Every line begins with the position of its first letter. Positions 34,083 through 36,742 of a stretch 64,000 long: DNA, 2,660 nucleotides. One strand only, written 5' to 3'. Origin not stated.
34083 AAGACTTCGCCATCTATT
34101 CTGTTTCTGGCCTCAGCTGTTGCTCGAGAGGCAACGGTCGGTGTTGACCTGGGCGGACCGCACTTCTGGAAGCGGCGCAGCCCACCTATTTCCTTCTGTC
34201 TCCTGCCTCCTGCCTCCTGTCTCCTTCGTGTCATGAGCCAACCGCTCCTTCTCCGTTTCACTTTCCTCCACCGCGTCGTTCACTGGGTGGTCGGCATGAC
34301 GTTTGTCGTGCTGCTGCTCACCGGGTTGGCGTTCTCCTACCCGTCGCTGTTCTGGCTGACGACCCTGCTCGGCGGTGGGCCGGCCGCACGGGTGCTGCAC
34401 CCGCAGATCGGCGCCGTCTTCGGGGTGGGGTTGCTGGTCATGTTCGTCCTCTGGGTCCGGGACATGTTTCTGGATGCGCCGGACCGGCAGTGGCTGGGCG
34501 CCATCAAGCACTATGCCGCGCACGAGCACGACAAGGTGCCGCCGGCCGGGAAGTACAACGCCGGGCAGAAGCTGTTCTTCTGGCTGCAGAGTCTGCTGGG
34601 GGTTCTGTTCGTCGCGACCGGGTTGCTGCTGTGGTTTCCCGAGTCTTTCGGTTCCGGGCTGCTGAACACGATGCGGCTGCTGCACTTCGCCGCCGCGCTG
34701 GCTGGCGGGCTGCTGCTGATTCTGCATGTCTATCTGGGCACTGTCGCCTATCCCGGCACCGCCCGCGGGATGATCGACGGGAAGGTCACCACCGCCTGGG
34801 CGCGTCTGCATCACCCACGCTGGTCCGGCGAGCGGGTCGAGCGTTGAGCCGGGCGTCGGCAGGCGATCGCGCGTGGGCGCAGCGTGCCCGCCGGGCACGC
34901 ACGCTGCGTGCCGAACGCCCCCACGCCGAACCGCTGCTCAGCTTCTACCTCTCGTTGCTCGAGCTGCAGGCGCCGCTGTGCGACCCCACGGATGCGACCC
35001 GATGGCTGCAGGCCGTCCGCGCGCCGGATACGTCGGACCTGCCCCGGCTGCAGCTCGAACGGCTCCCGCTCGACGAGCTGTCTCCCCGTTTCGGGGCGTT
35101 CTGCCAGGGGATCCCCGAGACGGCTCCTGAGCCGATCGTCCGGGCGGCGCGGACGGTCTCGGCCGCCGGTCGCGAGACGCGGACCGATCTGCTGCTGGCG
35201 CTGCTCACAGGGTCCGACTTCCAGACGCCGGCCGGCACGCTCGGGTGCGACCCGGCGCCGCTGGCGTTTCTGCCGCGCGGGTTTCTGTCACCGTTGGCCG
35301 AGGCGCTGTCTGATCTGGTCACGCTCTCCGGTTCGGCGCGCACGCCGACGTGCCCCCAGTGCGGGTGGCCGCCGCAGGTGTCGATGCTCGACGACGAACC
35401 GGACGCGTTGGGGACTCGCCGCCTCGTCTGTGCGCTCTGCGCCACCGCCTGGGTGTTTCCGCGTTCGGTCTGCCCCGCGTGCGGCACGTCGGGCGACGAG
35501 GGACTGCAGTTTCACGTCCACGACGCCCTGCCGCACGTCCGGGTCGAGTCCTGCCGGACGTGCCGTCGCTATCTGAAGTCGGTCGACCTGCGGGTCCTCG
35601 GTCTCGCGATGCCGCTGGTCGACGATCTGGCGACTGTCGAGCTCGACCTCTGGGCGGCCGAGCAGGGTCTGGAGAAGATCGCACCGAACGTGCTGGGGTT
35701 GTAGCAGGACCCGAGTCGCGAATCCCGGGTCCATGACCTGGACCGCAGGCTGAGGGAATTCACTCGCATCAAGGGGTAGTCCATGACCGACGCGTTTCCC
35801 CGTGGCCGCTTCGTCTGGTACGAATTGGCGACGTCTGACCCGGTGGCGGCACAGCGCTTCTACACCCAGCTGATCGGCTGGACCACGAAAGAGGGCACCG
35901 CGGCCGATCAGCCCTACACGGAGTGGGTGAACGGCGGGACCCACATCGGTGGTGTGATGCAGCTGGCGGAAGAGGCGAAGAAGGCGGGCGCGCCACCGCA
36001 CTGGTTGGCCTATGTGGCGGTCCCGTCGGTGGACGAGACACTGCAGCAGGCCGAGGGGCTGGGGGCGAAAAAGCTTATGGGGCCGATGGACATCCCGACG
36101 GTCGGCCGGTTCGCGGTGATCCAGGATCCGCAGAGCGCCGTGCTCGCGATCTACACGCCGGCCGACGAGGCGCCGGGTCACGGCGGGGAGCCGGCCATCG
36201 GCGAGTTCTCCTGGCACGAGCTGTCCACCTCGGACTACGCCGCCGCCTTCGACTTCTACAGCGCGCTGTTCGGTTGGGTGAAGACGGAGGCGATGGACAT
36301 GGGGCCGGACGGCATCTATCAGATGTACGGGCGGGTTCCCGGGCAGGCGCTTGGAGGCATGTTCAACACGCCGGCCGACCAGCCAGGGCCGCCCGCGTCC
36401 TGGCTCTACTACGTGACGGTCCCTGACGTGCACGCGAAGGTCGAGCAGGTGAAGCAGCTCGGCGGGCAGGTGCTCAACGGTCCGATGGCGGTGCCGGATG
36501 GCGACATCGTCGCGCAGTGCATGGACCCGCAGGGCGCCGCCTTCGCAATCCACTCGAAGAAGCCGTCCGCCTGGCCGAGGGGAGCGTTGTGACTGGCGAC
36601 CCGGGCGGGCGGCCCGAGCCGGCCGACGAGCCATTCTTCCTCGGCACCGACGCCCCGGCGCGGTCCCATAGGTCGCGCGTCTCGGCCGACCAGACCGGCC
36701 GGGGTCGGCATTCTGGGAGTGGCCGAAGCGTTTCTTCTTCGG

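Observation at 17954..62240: Dispersed intergenic repeat family built from CTCCTGY heptads (SD/anti-SD look-alikes), seven copies in 64 kb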

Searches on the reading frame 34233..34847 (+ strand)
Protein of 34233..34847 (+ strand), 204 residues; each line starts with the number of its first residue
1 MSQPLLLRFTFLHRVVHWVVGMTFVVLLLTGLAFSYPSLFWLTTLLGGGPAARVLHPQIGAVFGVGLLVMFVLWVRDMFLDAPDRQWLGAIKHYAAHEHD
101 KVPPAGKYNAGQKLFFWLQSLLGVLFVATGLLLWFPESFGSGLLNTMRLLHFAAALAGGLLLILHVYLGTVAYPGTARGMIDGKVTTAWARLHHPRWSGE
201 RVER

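Call 8: search_protein_families(library=pfam, proteins=[window:34233-34847:+])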
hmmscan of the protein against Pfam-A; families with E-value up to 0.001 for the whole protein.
window:34233-34847:+ (204 aa): 1 family
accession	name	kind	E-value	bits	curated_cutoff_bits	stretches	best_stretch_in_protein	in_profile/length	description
PF01292.26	Ni_hydr_CYTB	-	3e-27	96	30.1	1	8-183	1-179/179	Prokaryotic cytochrome b561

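Call 10: find_encoding_contigs(protein=window:34233-34847:+, flank=10000, max_places=10)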
Protein window:34233-34847:+ (204 aa): 22 contigs read that carry it; 10 places shown.
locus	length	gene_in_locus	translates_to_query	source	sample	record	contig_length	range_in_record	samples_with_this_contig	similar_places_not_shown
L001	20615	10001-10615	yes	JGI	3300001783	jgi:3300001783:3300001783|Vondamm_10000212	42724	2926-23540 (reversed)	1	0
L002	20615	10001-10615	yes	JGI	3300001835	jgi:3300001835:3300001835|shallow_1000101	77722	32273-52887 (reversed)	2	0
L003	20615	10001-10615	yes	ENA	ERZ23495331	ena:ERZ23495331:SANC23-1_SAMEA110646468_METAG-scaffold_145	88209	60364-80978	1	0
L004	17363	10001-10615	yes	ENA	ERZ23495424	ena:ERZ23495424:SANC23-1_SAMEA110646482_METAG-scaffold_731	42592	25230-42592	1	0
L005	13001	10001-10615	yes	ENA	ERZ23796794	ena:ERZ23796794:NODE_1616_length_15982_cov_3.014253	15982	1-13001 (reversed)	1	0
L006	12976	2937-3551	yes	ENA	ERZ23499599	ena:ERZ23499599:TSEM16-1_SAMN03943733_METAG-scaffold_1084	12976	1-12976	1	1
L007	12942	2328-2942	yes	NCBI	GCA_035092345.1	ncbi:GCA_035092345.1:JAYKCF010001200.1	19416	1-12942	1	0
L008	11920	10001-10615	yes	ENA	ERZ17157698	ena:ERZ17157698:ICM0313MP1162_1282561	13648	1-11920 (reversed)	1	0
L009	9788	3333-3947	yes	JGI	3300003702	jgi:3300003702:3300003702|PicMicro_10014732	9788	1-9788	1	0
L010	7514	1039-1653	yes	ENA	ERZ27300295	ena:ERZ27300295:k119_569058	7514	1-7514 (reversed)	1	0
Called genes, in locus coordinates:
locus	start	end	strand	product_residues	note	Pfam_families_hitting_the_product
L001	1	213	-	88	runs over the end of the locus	-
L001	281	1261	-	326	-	PF00941:FAD_binding_5, PF03450:CO_deh_flav_C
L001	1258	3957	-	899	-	PF00111:Fer2, PF01799:Fer2_2, PF01315:Ald_Xan_dh_C, PF02738:MoCoBD_1, PF20256:MoCoBD_2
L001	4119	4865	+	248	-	-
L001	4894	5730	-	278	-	PF02634:FdhD-NarQ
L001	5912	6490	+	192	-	PF04879:Molybdop_Fe4S4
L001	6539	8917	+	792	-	PF00384:Molybdopterin, PF01568:Molydop_binding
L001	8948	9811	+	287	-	PF00037:Fer4 (faint), PF12797:Fer4_2 (faint), PF12837:Fer4_6 (faint), PF12838:Fer4_7 (weak), PF13187:Fer4_9 (faint), PF13237:Fer4_10 (weak), PF13247:Fer4_11, PF14697:Fer4_21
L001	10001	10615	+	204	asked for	PF01292:Ni_hydr_CYTB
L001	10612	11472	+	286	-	PF24859:FdhE_central, PF24860:FdhE_C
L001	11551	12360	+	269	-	PF00903:Glyoxalase (weak), PF22677:Ble-like_N (faint), PF18029:Glyoxalase_6 (weak), PF00903:Glyoxalase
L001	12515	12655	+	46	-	-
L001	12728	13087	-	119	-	PF01906:YbjQ_1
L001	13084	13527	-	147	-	PF13490:zf-HC2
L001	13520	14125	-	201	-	PF04542:Sigma70_r2, PF08281:Sigma70_r4_2, PF04545:Sigma70_r4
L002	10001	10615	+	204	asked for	PF01292:Ni_hydr_CYTB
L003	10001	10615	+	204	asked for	PF01292:Ni_hydr_CYTB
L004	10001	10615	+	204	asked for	PF01292:Ni_hydr_CYTB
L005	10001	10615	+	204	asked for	PF01292:Ni_hydr_CYTB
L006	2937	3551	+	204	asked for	PF01292:Ni_hydr_CYTB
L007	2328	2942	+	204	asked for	PF01292:Ni_hydr_CYTB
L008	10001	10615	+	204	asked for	PF01292:Ni_hydr_CYTB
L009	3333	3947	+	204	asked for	PF01292:Ni_hydr_CYTB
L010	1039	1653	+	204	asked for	PF01292:Ni_hydr_CYTB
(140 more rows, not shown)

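Call 16: find_homologous_proteins(query=window:34233-34847:+, max_evalue=1e-20)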
Query window:34233-34847:+ (204 aa): 508 proteins with E <= 1e-20 among 2098 candidates; the best 120 are listed.
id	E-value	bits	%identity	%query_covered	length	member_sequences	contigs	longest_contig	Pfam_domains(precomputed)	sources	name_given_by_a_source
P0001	1.1e-129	449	99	100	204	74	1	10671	PF01292.27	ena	-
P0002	3.9e-123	427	93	100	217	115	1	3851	PF01292.27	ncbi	-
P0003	4.3e-119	414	89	100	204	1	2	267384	PF01292.27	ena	-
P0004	5.6e-119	414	89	100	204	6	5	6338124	PF01292.27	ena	-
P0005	9.5e-115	400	87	100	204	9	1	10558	PF01292.27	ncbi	-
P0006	1.7e-114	399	86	100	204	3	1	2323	PF01292.27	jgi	-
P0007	5.0e-113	394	85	100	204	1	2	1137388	PF01292.27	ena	-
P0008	1.3e-110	386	83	100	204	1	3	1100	PF01292.27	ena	-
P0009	7.4e-110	384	82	99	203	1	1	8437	PF01292.27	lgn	-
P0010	7.6e-110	384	84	100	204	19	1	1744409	PF01292.27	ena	-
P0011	1.1e-108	380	83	100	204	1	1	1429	PF01292.27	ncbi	-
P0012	8.1e-108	377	80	100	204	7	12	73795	PF01292.27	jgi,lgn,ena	-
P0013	4.4e-107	375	81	100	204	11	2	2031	PF01292.27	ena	-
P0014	1.0e-106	374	81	100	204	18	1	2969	PF01292.27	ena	-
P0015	1.0e-106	374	82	100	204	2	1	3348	PF01292.27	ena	-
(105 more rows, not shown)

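Call 18: find_encoding_contigs(protein=P0004, flank=10000, max_places=2)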
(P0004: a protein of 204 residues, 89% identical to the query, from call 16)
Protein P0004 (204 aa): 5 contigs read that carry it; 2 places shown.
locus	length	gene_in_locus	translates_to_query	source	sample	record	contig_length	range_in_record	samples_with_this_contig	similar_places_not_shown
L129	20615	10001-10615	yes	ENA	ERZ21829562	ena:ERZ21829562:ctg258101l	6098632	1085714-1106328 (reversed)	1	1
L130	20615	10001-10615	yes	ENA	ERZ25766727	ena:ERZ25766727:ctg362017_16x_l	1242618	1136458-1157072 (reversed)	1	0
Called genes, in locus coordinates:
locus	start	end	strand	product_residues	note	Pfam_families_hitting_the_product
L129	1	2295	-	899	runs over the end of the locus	PF00111:Fer2, PF01799:Fer2_2, PF01315:Ald_Xan_dh_C, PF02738:MoCoBD_1, PF20256:MoCoBD_2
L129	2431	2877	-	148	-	-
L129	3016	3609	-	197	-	-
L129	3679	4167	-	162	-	-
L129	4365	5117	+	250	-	-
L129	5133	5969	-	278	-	PF02634:FdhD-NarQ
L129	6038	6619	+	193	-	PF04879:Molybdop_Fe4S4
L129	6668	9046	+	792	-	PF00384:Molybdopterin, PF01568:Molydop_binding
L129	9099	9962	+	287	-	PF00037:Fer4 (faint), PF12797:Fer4_2 (faint), PF12837:Fer4_6 (faint), PF12838:Fer4_7 (weak), PF13187:Fer4_9 (faint), PF13237:Fer4_10 (weak), PF13247:Fer4_11, PF14697:Fer4_21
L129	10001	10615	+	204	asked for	PF01292:Ni_hydr_CYTB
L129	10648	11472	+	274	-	PF24859:FdhE_central, PF24860:FdhE_C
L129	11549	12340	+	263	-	PF00903:Glyoxalase (weak), PF18029:Glyoxalase_6, PF00903:Glyoxalase (weak)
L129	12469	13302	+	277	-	PF01209:Ubie_methyltran (weak), PF13489:Methyltransf_23 (weak), PF08241:Methyltransf_11, PF08242:Methyltransf_12, PF13649:Methyltransf_25, PF13847:Methyltransf_31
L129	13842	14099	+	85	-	-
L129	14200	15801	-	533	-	PF16697:Yop-YscD_cpl, PF00498:FHA, PF01590:GAF, PF13185:GAF_2 (weak), PF07228:SpoIIE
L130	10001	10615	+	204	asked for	PF01292:Ni_hydr_CYTB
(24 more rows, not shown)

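Call 19: find_encoding_contigs(protein=P0007, flank=10000, max_places=1)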
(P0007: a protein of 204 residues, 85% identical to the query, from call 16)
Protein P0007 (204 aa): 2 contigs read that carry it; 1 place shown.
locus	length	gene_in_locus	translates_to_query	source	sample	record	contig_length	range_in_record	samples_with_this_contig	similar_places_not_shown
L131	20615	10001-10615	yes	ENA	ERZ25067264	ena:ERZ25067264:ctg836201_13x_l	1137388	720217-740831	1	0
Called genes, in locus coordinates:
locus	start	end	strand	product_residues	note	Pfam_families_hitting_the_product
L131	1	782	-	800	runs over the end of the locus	PF01315:Ald_Xan_dh_C, PF02738:MoCoBD_1, PF20256:MoCoBD_2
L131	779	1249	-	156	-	PF00111:Fer2 (weak), PF01799:Fer2_2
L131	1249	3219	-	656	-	PF01970:TctA, PF07331:TctB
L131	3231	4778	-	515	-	PF20695:UbiD_N, PF01977:UbiD, PF20696:UbiD_C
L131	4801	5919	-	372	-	PF03401:TctC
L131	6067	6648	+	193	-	PF04879:Molybdop_Fe4S4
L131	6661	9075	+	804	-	PF00384:Molybdopterin, PF01568:Molydop_binding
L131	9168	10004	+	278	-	PF00037:Fer4 (faint), PF12797:Fer4_2 (faint), PF12837:Fer4_6 (faint), PF12838:Fer4_7, PF13187:Fer4_9 (faint), PF13237:Fer4_10 (weak), PF13247:Fer4_11, PF14697:Fer4_21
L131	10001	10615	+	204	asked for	PF01292:Ni_hydr_CYTB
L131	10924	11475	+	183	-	PF24859:FdhE_central, PF24860:FdhE_C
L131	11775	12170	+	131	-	PF00034:Cytochrom_C, PF13442:Cytochrome_CBB3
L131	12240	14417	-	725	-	PF13620:CarboxypepD_reg (weak)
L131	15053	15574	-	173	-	PF26550:Tricorn_2nd (faint), PF26549:Tricorn_N, PF07676:PD40 (weak)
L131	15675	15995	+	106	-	PF01527:HTH_Tnp_1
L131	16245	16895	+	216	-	PF00665:rve, PF13683:rve_3, PF13333:rve_2 (weak)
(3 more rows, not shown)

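Call 20: find_encoding_contigs(protein=P0010, flank=10000, max_places=1)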
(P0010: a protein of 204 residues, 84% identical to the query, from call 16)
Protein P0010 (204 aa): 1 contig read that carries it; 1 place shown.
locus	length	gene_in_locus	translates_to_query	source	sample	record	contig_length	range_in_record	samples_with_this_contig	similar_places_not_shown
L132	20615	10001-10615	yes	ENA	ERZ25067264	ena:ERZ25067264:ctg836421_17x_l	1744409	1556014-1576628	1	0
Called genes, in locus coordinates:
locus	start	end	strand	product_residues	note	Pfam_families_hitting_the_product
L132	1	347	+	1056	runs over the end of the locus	PF00873:ACR_tran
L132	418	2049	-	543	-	PF07519:Tannase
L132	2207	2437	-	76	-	-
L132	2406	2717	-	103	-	PF04365:BrnT_toxin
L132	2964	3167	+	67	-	-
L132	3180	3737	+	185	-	PF08774:VRR_NUC (weak)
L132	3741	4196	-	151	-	-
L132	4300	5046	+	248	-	-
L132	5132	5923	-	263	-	PF02634:FdhD-NarQ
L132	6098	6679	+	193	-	PF04879:Molybdop_Fe4S4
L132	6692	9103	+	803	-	PF00384:Molybdopterin, PF01568:Molydop_binding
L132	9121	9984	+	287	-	PF13534:Fer4_17 (faint), PF00037:Fer4 (faint), PF12837:Fer4_6 (faint), PF12838:Fer4_7 (weak), PF13237:Fer4_10 (weak), PF13247:Fer4_11, PF14697:Fer4_21, PF12797:Fer4_2 (weak), +1 more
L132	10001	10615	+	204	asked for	PF01292:Ni_hydr_CYTB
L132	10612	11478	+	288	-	PF24859:FdhE_central, PF24860:FdhE_C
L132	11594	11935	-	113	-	PF01906:YbjQ_1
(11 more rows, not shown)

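Call 31: list_cluster_members(proteins=[window:34233-34847:+, window:62248-63645:+, window:21222-22856:-])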
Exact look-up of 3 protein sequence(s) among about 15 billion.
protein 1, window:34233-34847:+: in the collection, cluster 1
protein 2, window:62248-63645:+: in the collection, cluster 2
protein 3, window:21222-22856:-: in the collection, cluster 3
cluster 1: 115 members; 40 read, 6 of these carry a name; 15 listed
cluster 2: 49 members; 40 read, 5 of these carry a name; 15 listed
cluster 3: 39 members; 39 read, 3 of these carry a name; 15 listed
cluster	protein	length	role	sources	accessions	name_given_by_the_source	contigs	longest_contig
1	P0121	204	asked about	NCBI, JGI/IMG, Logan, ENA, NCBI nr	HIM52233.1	MAG TPA: formate dehydrogenase subunit gamma [Acidobacteria bacterium] | formate dehydrogenase subunit gamma | formate dehydrogenase subunit gamma [Acidobacteriota bacterium]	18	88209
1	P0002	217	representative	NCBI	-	-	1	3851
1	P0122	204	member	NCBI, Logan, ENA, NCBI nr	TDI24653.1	MAG: formate dehydrogenase subunit gamma [Acidobacteria bacterium] | MAG: formate dehydrogenase subunit gamma [Acidobacteriota bacterium]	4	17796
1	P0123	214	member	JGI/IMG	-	formate dehydrogenase subunit gamma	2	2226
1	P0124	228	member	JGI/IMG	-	formate dehydrogenase subunit gamma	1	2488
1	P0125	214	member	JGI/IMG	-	formate dehydrogenase subunit gamma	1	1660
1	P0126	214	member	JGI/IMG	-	formate dehydrogenase subunit gamma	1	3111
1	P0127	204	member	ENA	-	-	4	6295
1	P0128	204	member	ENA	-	-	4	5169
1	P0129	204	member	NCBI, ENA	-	-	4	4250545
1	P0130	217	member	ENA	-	-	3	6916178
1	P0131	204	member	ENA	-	-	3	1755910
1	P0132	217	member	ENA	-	-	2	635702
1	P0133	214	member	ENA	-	-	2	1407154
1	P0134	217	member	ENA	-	-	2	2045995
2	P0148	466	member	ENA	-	-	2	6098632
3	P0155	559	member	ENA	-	-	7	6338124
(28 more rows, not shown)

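Call 33: find_encoding_contigs(protein=P0155, flank=10000, max_places=1)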
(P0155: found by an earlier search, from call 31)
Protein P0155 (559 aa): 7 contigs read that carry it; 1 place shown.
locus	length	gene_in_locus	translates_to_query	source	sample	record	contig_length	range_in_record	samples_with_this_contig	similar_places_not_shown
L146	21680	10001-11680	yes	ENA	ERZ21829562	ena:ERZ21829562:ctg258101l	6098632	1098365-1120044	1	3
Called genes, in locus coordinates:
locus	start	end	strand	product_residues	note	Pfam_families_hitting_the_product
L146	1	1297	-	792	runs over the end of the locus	PF00384:Molybdopterin, PF01568:Molydop_binding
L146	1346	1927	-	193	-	PF04879:Molybdop_Fe4S4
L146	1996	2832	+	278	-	PF02634:FdhD-NarQ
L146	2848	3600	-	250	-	-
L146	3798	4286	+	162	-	-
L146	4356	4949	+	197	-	-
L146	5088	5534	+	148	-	-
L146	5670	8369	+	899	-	PF00111:Fer2, PF01799:Fer2_2, PF01315:Ald_Xan_dh_C, PF02738:MoCoBD_1, PF20256:MoCoBD_2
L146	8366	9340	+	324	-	PF00941:FAD_binding_5, PF03450:CO_deh_flav_C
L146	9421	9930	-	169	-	PF00160:Pro_isomerase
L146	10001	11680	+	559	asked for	PF00501:AMP-binding, PF13193:AMP-binding_C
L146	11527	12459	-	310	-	PF00291:PALP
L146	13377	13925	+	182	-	-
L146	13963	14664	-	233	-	-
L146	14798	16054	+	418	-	PF14537:Cytochrom_c3_2 (faint), PF14522:Cytochrome_C7 (faint), PF13435:Cytochrome_C554 (faint), PF09699:Paired_CXXCH_1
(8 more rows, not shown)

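Call 34: find_encoding_contigs(protein=P0148, flank=10000, max_places=1)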
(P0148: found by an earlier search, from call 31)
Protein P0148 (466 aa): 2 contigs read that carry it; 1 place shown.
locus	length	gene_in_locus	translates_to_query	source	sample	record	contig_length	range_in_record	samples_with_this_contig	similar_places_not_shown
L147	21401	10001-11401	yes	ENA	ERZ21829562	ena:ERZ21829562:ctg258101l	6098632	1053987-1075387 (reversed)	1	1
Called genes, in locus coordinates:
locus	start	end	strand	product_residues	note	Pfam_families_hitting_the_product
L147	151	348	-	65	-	PF01557:FAA_hydrolase (weak)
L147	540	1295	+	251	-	PF02633:Creatininase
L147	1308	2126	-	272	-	-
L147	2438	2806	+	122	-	-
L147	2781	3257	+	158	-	-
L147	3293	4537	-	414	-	PF17170:DUF5128 (faint), PF08450:SGL (faint), PF01436:NHL (weak)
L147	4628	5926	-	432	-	-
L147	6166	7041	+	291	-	PF00005:ABC_tran, PF13175:AAA_15 (faint), PF13304:AAA_21 (weak)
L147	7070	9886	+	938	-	PF23357:DUF7088, PF09822:ABC_transp_aux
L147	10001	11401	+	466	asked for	PF14238:DUF4340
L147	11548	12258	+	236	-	-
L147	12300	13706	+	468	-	PF00330:Aconitase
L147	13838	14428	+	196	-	PF00694:Aconitase_C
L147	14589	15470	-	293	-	PF00126:HTH_1, PF03466:LysR_substrate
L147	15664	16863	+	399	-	PF00682:HMGL-like, PF22617:HCS_D2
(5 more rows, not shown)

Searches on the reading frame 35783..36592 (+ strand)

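Call 9: search_protein_families(library=pfam, proteins=[window:35783-36592:+])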
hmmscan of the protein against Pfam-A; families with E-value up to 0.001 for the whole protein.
window:35783-36592:+ (269 aa): 3 families
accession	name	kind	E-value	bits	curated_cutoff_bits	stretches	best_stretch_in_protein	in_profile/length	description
PF00903.31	Glyoxalase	-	1.4e-20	74.3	20.6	2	146-255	6-120/121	Glyoxalase/Bleomycin resistance protein/Dioxygenase superfamily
PF18029.7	Glyoxalase_6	-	1.9e-14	54.6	23.6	2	15-117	4-99/106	Glyoxalase-like domain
PF22677.2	Ble-like_N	-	8e-06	26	24.5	0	9-35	1-27/41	Bleomycin resistance protein-like N-terminal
